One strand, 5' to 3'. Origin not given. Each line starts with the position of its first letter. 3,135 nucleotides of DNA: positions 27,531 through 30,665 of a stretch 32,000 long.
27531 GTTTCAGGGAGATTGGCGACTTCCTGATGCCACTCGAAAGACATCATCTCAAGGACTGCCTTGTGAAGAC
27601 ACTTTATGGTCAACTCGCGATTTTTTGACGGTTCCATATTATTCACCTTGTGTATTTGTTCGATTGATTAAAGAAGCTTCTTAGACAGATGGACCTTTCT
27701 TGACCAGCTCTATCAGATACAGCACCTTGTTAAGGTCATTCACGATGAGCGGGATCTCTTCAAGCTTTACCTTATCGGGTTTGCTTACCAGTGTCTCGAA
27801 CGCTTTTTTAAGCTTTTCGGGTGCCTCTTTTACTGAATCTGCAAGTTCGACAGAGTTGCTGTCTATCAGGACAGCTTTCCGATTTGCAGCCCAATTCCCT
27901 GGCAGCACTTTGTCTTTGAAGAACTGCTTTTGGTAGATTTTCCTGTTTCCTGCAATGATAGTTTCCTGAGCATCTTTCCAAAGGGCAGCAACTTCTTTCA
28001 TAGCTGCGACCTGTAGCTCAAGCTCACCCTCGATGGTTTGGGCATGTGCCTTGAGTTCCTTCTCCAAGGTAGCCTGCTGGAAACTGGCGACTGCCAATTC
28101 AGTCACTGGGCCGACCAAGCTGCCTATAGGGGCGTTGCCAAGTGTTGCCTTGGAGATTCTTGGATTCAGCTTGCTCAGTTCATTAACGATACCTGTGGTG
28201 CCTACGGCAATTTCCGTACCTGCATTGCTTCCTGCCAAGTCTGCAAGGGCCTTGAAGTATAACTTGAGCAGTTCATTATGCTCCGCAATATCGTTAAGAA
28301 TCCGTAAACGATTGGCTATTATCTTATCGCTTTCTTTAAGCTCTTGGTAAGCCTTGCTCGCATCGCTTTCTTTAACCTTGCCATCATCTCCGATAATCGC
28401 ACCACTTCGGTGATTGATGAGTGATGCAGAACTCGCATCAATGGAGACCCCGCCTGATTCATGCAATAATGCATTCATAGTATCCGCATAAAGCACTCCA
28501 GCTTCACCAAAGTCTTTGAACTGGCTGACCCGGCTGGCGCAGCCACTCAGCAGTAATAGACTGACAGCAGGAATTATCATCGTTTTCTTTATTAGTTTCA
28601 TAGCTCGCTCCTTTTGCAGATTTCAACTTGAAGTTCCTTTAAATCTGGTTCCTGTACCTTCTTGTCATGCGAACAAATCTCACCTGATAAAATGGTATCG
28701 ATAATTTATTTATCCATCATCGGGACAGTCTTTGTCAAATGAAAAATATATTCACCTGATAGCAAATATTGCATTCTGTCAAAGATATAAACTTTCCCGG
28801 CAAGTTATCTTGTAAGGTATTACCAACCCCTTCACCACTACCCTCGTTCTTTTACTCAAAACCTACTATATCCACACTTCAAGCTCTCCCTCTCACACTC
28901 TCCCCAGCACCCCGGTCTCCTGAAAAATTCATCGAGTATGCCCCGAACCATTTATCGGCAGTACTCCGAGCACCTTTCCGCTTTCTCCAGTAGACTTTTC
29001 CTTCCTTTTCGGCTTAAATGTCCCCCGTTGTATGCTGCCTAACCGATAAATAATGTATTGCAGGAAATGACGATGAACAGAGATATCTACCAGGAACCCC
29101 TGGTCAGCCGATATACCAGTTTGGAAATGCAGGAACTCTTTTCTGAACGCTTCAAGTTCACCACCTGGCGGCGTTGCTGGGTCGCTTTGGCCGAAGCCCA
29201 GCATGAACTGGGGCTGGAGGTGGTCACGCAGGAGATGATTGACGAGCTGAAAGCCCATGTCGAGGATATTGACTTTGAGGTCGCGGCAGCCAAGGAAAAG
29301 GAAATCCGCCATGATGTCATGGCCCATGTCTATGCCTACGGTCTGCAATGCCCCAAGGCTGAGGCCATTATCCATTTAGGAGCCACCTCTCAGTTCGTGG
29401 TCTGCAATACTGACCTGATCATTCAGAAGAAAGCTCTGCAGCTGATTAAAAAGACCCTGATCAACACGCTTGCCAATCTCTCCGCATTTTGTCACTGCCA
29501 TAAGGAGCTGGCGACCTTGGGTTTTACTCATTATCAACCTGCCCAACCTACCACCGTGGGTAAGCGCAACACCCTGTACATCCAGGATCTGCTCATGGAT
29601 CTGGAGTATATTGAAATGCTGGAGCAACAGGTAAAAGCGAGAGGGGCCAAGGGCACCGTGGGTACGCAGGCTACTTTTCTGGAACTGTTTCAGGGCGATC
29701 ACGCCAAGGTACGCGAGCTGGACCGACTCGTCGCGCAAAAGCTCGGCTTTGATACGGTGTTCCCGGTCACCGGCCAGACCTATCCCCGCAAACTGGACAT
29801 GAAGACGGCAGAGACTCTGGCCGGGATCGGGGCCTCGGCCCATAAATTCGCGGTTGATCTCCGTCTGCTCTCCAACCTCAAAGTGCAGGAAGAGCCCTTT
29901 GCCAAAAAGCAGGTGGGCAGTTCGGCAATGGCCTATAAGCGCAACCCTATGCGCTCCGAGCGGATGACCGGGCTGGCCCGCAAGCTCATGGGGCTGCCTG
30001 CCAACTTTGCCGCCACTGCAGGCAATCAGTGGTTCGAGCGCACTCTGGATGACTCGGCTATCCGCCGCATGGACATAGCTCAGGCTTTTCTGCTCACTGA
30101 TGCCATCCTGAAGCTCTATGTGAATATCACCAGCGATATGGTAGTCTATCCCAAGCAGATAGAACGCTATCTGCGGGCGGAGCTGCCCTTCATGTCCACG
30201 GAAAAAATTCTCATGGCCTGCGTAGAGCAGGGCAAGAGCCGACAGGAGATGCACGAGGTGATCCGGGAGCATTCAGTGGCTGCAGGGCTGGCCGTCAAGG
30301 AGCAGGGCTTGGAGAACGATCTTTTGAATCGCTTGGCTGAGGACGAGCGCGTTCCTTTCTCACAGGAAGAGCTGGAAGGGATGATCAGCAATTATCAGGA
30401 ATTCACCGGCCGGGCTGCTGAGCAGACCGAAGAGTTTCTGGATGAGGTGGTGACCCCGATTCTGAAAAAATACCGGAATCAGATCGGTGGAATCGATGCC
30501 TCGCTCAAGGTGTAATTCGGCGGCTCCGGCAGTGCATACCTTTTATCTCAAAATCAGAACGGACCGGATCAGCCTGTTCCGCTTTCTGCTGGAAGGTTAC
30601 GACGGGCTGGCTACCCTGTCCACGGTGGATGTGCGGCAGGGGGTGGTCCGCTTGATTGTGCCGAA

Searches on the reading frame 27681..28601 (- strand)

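Call 10: search_protein_families(library=pfam, proteins=[window:27681-28601:-], max_evalue=0.001)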
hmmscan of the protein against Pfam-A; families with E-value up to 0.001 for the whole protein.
window:27681-28601:- (306 aa): 0 families

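Call 36: search_protein_families(library=padloc, proteins=[window:27681-28601:-], max_evalue=0.01)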
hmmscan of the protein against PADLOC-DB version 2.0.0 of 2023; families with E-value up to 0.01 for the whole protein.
window:27681-28601:- (306 aa): 1 family
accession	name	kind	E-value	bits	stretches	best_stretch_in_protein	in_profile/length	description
PDLC04661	PDC-M46A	-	0.005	14.2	1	239-291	49-102/335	-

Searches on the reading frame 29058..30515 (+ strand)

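Call 10: search_protein_families(library=pfam, proteins=[window:29058-30515:+], max_evalue=0.001)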
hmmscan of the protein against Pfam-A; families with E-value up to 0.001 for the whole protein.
window:29058-30515:+ (485 aa): 2 families
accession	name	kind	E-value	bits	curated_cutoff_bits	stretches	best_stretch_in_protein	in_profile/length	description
PF00206.25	Lyase_1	-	3.2e-23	83.1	27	1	31-312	17-312/312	Lyase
PF10397.14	ADSL_C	-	2.8e-18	66.4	32.7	1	377-460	1-79/79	Adenylosuccinate lyase C-terminus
